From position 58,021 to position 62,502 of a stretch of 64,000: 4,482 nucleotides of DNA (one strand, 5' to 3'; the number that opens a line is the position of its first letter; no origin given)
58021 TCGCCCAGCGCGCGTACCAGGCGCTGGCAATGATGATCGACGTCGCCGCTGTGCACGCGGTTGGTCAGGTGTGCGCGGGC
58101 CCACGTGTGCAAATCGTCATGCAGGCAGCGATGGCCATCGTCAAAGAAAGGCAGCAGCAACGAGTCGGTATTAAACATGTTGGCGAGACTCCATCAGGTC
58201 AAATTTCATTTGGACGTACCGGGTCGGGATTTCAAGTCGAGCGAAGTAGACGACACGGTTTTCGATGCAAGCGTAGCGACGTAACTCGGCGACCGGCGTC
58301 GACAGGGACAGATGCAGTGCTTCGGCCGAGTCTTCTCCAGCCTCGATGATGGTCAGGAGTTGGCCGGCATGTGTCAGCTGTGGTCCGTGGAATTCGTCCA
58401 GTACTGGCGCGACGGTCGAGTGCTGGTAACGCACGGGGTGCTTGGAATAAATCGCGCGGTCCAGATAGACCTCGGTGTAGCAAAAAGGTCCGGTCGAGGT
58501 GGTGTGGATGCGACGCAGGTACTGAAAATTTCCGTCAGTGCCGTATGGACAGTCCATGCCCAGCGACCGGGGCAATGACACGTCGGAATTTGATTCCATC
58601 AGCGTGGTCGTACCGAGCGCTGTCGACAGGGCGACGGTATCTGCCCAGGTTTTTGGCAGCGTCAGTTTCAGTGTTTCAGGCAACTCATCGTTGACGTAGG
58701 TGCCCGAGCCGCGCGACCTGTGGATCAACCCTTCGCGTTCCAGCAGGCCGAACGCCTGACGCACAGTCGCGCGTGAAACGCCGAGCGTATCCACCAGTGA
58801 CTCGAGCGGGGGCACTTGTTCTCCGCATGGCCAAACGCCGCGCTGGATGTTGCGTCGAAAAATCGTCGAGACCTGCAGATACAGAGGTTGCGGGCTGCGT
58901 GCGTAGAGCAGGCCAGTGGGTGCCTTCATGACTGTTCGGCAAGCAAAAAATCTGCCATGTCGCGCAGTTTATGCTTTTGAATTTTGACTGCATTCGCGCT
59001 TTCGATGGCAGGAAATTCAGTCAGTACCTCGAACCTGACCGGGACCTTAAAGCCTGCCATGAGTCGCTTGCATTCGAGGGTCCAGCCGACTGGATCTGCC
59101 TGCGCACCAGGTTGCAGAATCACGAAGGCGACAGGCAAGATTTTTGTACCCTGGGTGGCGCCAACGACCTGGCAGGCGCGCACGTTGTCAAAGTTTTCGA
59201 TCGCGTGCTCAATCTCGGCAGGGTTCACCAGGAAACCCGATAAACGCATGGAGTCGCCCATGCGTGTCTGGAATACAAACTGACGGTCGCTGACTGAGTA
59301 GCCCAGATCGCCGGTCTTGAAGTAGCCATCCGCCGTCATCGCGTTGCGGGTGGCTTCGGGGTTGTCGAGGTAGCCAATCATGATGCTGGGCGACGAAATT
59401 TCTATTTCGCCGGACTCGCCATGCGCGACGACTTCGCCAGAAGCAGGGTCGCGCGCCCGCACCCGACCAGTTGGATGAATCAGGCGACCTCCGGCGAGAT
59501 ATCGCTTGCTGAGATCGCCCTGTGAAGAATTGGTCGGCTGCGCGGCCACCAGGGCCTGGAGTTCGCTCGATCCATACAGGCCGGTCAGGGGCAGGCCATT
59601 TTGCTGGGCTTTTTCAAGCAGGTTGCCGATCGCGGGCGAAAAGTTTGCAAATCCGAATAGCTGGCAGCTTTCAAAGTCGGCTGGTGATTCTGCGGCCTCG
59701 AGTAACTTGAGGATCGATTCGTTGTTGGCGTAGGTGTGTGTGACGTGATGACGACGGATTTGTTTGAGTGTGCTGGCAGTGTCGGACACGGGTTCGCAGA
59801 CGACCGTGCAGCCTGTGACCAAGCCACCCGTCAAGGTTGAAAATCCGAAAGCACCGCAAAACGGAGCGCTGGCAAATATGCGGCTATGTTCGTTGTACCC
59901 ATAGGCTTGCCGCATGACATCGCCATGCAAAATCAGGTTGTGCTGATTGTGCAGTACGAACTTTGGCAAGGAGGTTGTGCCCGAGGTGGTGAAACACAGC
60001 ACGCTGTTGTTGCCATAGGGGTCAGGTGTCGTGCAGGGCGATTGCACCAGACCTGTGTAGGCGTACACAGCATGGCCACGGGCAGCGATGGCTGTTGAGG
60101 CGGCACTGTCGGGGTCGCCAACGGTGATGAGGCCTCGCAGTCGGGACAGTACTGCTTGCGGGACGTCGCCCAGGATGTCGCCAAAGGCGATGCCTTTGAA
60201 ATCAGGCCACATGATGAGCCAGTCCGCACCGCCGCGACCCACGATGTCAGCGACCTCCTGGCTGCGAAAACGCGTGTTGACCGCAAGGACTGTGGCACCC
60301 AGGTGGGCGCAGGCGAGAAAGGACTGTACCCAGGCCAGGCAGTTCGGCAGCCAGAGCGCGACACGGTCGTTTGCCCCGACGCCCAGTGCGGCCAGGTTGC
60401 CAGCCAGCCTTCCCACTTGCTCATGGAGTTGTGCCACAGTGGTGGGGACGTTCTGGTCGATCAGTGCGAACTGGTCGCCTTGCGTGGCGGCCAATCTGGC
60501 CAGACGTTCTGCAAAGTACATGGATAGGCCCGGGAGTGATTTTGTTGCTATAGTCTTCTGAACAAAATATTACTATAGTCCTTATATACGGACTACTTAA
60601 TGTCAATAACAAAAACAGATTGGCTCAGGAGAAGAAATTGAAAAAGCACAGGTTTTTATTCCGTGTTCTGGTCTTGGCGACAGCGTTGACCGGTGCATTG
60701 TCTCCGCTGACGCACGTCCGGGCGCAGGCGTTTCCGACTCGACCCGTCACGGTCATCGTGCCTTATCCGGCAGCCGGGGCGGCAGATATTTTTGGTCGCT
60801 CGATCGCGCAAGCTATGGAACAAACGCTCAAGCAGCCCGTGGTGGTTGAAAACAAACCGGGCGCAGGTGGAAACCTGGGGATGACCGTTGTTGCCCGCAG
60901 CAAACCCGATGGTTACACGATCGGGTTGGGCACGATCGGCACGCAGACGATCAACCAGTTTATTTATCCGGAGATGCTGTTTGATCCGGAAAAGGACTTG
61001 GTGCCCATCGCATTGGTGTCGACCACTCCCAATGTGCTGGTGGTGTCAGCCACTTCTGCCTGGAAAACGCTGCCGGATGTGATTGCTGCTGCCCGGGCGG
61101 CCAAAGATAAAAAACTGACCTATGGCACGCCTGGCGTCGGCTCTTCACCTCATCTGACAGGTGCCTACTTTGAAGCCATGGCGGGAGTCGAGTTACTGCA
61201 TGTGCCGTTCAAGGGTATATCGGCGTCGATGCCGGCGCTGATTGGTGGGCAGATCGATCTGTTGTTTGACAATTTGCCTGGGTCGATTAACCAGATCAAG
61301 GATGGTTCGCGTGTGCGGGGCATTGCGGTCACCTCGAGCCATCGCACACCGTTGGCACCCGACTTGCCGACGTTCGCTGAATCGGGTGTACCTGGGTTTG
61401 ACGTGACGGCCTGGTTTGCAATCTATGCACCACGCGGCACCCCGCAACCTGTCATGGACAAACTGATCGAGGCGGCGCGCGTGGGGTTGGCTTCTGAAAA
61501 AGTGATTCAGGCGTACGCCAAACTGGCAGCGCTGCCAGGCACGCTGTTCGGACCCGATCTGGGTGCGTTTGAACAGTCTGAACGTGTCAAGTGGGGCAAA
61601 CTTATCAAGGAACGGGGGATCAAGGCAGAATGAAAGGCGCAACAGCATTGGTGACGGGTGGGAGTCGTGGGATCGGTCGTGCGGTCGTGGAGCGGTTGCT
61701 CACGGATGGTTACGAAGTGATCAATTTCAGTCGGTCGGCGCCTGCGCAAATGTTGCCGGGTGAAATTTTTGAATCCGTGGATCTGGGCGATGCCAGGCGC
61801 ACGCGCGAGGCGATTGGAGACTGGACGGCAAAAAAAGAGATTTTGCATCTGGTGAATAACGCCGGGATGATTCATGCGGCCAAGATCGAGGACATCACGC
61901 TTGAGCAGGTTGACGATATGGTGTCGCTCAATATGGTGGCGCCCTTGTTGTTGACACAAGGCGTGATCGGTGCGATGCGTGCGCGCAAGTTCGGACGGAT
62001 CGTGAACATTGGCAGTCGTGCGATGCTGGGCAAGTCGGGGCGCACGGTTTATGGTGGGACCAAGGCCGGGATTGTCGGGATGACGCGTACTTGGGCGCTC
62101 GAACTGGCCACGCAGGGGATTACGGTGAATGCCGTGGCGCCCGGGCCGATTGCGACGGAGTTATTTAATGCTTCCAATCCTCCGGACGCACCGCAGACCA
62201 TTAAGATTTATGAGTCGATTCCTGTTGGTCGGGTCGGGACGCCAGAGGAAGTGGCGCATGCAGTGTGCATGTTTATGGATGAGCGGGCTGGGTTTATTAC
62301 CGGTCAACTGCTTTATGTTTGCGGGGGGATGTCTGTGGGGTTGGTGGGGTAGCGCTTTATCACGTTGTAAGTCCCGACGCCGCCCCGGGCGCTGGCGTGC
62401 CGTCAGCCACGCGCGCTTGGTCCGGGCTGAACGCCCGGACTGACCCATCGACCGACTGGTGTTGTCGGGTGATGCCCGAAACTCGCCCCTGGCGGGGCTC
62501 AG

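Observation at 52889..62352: Uncharacterised CoA- and ThDP-dependent catabolic pathway with two uptake systems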

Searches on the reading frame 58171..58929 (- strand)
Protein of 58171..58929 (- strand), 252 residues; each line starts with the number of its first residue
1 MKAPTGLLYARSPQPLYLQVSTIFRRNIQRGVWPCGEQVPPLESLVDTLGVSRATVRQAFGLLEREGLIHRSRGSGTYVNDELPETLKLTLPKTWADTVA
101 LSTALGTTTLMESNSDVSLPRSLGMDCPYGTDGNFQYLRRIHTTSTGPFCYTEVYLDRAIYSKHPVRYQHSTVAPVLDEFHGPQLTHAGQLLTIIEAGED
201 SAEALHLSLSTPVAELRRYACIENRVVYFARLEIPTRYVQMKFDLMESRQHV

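Call 3: search_protein_families(library=pfam, proteins=[window:58171-58929:-])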
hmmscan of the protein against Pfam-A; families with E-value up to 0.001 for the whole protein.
window:58171-58929:- (252 aa): 3 families
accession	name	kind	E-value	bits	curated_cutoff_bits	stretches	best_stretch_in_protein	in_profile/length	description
PF00392.27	GntR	-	9.3e-17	60.9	27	1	16-79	1-64/64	Bacterial regulatory proteins, gntR family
PF07702.18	UTRA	-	5.3e-07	30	23.8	1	137-231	36-132/141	UTRA domain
PF08220.18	HTH_DeoR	-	0.00032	20.8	21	1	42-76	17-51/57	DeoR-like helix-turn-helix domain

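Call 4: search_protein_families(library=ncbifam, proteins=[window:58171-58929:-])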
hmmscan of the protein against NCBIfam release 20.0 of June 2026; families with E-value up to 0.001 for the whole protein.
window:58171-58929:- (252 aa): 25 families
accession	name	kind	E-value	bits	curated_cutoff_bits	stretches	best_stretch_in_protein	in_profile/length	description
TIGR02018.2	his_ut_repres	equivalog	4.6e-21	75.2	220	1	18-240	2-221/226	histidine utilization transcriptional repressor HutC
TIGR02325.1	C_P_lyase_phnF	equivalog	3.1e-17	62.9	156.8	1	15-213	8-205/238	phosphonate metabolism transcriptional regulator PhnF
NF052282.1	PLP_TF_PdxR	equivalog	2.1e-14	53.4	320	1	15-87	1-73/448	MocR-like pyridoxine biosynthesis transcription factor PdxR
NF008491.0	PRK11402.1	subfamily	3.2e-14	53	269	1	11-242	7-237/243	GntR family transcriptional regulator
NF007292.0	PRK09764.1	equivalog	3.3e-12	46.1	281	1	14-83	4-73/240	GntR family transcriptional regulator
NF052441.1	TransRegRv0792c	equivalog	1.3e-11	44.2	400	1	14-220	15-220/260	Rv0792c family HTH-type transcriptional regulator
NF052286.1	ecto_TF_EhuR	exception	5.1e-11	41.8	480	1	13-104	9-101/458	MocR-like ectoine utilization transcription factor EhuR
NF047563.1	modulin_PmtR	equivalog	1.8e-10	40.9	200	1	7-86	4-83/125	PSM export ABC transporter transcriptional regulator PmtR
NF011575.0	PRK14999.1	equivalog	6.9e-10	38.6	424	1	12-81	9-78/241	histidine utilization repressor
TIGR02404.1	trehalos_R_Bsub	equivalog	3.1e-09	36.8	211.95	1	23-81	8-66/233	trehalose operon repressor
NF052290.2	MocR_like_YczR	exception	4.6e-09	35.5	487.4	1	12-83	16-87/458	MocR-like transcription factor YczR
NF007588.0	PRK10225.1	equivalog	5.4e-09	35.7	442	1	11-83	5-77/257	Uxu operon transcriptional regulator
NF041547.1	GntR_LSA1692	equivalog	6.1e-09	35.8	275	1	16-81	2-67/233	GntR family transcriptional regulator, LSA1692 subfamily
NF052281.1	rhizopine_MocR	equivalog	1.2e-08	34.1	650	1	11-90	14-93/479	rhizopine catabolism transcriptional regulator MocR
NF008571.0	PRK11523.1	equivalog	1.3e-08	34.6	396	1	13-87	6-80/258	transcriptional regulator ExuR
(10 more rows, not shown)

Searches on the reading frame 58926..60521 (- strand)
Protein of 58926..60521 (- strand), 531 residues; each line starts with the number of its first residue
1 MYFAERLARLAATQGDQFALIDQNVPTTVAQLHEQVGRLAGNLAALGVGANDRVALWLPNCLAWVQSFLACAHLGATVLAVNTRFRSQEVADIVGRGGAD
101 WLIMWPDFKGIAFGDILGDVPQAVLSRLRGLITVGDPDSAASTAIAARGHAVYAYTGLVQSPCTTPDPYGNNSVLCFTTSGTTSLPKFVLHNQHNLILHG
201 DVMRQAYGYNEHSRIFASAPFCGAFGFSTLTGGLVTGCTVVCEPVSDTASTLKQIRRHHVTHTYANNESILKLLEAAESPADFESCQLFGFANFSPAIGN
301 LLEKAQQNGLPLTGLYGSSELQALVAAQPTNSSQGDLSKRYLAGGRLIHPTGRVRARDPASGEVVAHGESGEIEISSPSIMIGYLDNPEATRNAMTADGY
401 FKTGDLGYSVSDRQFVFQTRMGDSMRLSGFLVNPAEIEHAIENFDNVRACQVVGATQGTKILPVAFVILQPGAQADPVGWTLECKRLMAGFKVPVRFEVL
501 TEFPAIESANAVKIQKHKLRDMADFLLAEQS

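Call 3: search_protein_families(library=pfam, proteins=[window:58926-60521:-])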
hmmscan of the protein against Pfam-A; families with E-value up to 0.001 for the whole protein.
window:58926-60521:- (531 aa): 2 families
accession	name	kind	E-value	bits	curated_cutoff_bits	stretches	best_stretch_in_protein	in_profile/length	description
PF00501.34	AMP-binding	-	9.5e-50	169.9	29.9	1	9-385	3-384/384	AMP-binding enzyme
PF13193.12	AMP-binding_C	-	0.0003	22.1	24.5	0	436-508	1-74/76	AMP-binding enzyme C-terminal domain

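Call 4: search_protein_families(library=ncbifam, proteins=[window:58926-60521:-])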
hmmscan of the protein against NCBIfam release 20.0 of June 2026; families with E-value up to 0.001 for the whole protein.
window:58926-60521:- (531 aa): 97 families (the best 25 are shown)
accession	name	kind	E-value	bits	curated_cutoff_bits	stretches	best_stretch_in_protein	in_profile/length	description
NF004814.0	PRK06164.1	equivalog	4.1e-211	702.2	677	1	3-530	12-537/540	acyl-CoA synthetase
NF004837.0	PRK06187.1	subfamily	5.7e-64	216.2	476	1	4-522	11-521/531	long-chain-fatty-acid--CoA ligase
NF005801.1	PRK07656.1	equivalog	2.6e-59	201.2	657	1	6-514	6-497/500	FadD3 family acyl-CoA ligase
NF009233.0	PRK12583.1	subfamily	9.6e-50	169.5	832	1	5-527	22-554/558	fatty acid CoA ligase family protein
NF004114.0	PRK05605.1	equivalog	7.8e-48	163.1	766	2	166-521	216-567/575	long-chain-fatty-acid--CoA ligase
NF002966.0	PRK03640.1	equivalog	8.1e-48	163.2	556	2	177-522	147-479/483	o-succinylbenzoate--CoA ligase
NF004822.0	PRK06178.1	equivalog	8e-46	156.8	782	1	5-523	41-567/571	acyl-CoA synthetase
NF006182.0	PRK08316.1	subfamily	2e-45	155.3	663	1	6-522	16-516/523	fatty acyl-CoA synthetase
NF004808.0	PRK06155.1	equivalog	2.4e-44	151.5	722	1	5-522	25-521/542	ATP-dependent acyl-CoA ligase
NF006181.0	PRK08314.1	subfamily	4.1e-44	150.8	705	1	12-509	35-543/563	long-chain-fatty-acid--CoA ligase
NF006020.0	PRK08162.1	subfamily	6.8e-44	150.1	677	1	7-524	25-539/545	acyl-CoA synthetase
TIGR02262.1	benz_CoA_lig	subfamily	1.4e-39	136.2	375.25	1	10-522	14-508/508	benzoate-CoA ligase family protein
TIGR01923.1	menE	equivalog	3e-39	135.1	330.15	1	29-518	2-441/442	o-succinylbenzoate--CoA ligase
NF052580.1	Str24CoAsynCasG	equivalog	4.7e-38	130.9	750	2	173-502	191-531/548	steroid-24-oyl-CoA synthetase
NF005702.0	PRK07514.1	subfamily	1.1e-37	129.6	558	1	12-522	15-499/506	malonyl-CoA synthase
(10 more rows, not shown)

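Call 13: search_solved_structures(query=window:58926-60521:-, max_evalue=1e-20)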
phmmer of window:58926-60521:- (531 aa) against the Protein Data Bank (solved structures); distinct sequences matched with E-value up to 1e-20: 36.
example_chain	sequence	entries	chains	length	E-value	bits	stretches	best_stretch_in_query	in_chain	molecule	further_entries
5buq_A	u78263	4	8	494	1.1e-30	110.3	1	177-521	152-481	2-succinylbenzoate--CoA ligase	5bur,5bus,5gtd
5x8f_A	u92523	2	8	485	1.5e-29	106.6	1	177-521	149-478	2-succinylbenzoate--CoA ligase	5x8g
8weu_A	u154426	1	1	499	1.8e-29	106.3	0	174-513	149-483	Fatty-acyl-CoA synthase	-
8wev_A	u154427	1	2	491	1.8e-29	106.3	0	174-513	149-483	Feruloyl-CoA Synthetase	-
5wm2_A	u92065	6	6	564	1.1e-28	103.7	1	8-507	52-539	Salicylate-AMP ligase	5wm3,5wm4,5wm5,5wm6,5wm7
7tyb_A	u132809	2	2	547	7.1e-27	97.7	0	172-521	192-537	Pyochelin biosynthesis protein PchD | Pyochelin biosynthesis salicyl-AMP ligase PchD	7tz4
3tsy_A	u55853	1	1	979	1e-25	93.9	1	29-471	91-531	Fusion Protein 4-coumarate--CoA ligase 1, Resveratrol synthase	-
1ult_A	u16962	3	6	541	9.7e-25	90.7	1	26-505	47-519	long chain fatty acid-CoA ligase | long-chain-fatty-acid-CoA synthetase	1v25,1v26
6abh_A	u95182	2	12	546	2.2e-24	89.5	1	26-473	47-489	Red-bioluminescence eliciting luciferase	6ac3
3r44_A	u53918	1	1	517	5.2e-23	85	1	24-497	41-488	fatty acyl CoA synthetase FADD13 (FATTY-ACYL-CoA SYNTHETASE)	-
3cw8_X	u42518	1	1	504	6.9e-23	84.6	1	7-505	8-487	4-chlorobenzoyl CoA ligase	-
7kyd_A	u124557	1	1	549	9.9e-23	84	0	174-474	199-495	Long-chain fatty-acyl-CoA synthetase CG6178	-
5bsm_A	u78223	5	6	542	1.3e-22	83.6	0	178-473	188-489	4-coumarate--CoA ligase 2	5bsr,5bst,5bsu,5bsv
6k4c_A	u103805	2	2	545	1.5e-22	83.5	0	174-474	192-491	Ancestral luciferase AncLamp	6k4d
6sq8_A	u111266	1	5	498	1.6e-22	83.3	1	160-513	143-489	Fatty acid CoA ligase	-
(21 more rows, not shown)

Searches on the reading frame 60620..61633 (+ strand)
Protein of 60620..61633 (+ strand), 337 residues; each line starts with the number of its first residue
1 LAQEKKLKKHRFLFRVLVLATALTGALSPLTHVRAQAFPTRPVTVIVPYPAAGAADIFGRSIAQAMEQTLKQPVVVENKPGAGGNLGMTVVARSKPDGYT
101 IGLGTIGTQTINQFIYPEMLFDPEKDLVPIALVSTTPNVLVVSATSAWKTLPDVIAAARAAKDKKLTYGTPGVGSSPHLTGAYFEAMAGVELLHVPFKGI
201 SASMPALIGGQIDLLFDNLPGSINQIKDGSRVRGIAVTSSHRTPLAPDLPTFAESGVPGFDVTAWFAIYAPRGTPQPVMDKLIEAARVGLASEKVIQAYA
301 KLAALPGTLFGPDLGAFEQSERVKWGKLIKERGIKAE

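Call 3: search_protein_families(library=pfam, proteins=[window:60620-61633:+])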
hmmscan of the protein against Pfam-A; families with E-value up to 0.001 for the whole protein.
window:60620-61633:+ (337 aa): 1 family
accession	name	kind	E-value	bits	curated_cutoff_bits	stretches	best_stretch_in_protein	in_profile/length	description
PF03401.19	TctC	-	3.1e-62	211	27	1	60-333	3-273/274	Tripartite tricarboxylate transporter family receptor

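Call 4: search_protein_families(library=ncbifam, proteins=[window:60620-61633:+])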
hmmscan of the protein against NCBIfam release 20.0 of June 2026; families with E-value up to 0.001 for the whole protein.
window:60620-61633:+ (337 aa): 0 families

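Call 53: search_solved_structures(query=window:60620-61633:+, max_evalue=1e-15)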
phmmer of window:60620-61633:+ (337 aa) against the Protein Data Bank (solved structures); distinct sequences matched with E-value up to 1e-15: 11.
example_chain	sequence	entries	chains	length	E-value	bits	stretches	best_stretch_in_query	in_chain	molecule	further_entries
2dvz_A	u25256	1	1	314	1.1e-60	208.9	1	32-335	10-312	Putative exported protein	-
8hka_A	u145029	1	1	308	1.1e-59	205.6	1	42-335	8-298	Periplasmic terephthalate binding protein (TBP)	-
8hk9_D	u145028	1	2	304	1.8e-59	204.9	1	43-335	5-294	Periplasmic terephthalate binding protein (TBP)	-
8hkb_A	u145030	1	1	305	1.1e-58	202.2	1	42-335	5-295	Periplasmic terephthalate binding protein (TBP)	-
2f5x_A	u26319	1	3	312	4.4e-58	200.3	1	32-335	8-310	BugD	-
7ndr_A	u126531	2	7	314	7.3e-56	193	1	40-335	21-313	Tripartite tricarboxylate transporter substrate binding protein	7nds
5oei_A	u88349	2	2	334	3.5e-55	190.7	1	37-334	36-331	Uncharacterized protein family UPF0065:Tat pathway signal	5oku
2qpq_A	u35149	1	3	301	5.6e-50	173.6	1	37-313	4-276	protein Bug27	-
6hke_A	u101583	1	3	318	1.6e-48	168.8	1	37-302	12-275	Possible TctC subunit of the Tripartite Tricarboxylate Transport(TTT) Family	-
4x9t_A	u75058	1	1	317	6.3e-35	124.2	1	37-296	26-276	Uncharacterized protein UPF0065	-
25hk_A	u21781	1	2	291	3.9e-30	108.4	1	35-301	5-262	Tripartite tricarboxylate transporter substrate binding protein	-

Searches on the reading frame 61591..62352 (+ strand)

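Call 3: search_protein_families(library=pfam, proteins=[window:61591-62352:+])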
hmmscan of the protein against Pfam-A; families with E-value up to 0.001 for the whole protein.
window:61591-62352:+ (253 aa): 5 families
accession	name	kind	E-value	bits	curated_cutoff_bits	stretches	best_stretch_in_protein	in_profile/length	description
PF13561.12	adh_short_C2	-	1.3e-41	143.2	27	1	26-248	6-236/236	Enoyl-(Acyl carrier protein) reductase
PF00106.31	adh_short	-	4e-40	137.8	26.6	1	18-196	2-191/195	short chain dehydrogenase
PF01370.27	Epimerase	-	2.2e-09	37.5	20.9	1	19-151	1-124/240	NAD dependent epimerase/dehydratase family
PF23441.1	SDR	-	2.7e-06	27.4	27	1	82-231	89-241/258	SDR-like rossmann domain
PF08659.16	KR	-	9e-06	26.2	22.6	1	17-159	1-154/180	KR domain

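Call 4: search_protein_families(library=ncbifam, proteins=[window:61591-62352:+])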
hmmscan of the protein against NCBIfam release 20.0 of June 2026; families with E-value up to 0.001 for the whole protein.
window:61591-62352:+ (253 aa): 222 families (the best 25 are shown)
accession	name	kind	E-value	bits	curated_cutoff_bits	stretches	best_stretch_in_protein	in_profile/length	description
NF005753.0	PRK07577.1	equivalog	1.4e-71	240.8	310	1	14-250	1-235/237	SDR family oxidoreductase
NF009464.0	PRK12824.1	subfamily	1.3e-48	165.8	269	1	18-247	4-242/245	3-oxoacyl-ACP reductase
TIGR01830.1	3oxo_ACP_reduc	equivalog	1.9e-48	165.2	297.75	1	19-247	1-238/239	3-oxoacyl-[acyl-carrier-protein] reductase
NF009466.0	PRK12826.1-2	subfamily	3.2e-47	161.1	222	1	17-248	4-245/248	3-oxoacyl-ACP reductase FabG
NF005559.1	PRK07231.1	subfamily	1.7e-46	158.8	215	1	13-248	1-248/249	glucose 1-dehydrogenase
TIGR01829.1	AcAcCoA_reduct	subfamily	5.8e-46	157.1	302.1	1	19-247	3-240/242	acetoacetyl-CoA reductase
NF047420.2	EF_P_mod_YmfI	equivalog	3e-44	151.5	238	1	18-247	1-235/236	elongation factor P 5-aminopentanone reductase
NF004200.0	PRK05653.1-5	equivalog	2.4e-43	148.4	273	1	18-247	4-241/242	3-oxoacyl-ACP reductase FabG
NF004197.0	PRK05653.1-1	equivalog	5.6e-43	147.4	332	1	13-248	4-247/249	3-oxoacyl-ACP reductase FabG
NF004198.0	PRK05653.1-3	equivalog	5.6e-43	147.2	296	1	14-248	5-247/248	3-oxoacyl-ACP reductase FabG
NF005893.0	PRK07856.1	equivalog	8.9e-42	143.1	255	1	13-246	6-240/255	SDR family oxidoreductase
NF005067.0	PRK06484.1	equivalog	1.2e-40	139.6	713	1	14-248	7-252/524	short chain dehydrogenase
NF004778.0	PRK06124.1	equivalog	1.6e-40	139.1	303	1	13-249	8-254/256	SDR family oxidoreductase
NF053542.1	FlxB_rubin_SDR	equivalog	1.7e-40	139.2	340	1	18-247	2-239/239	flexirubin biosynthesis SDR family reductase FlxB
NF004791.0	PRK06138.1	equivalog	5.4e-40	137.3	312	1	13-249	2-251/252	SDR family oxidoreductase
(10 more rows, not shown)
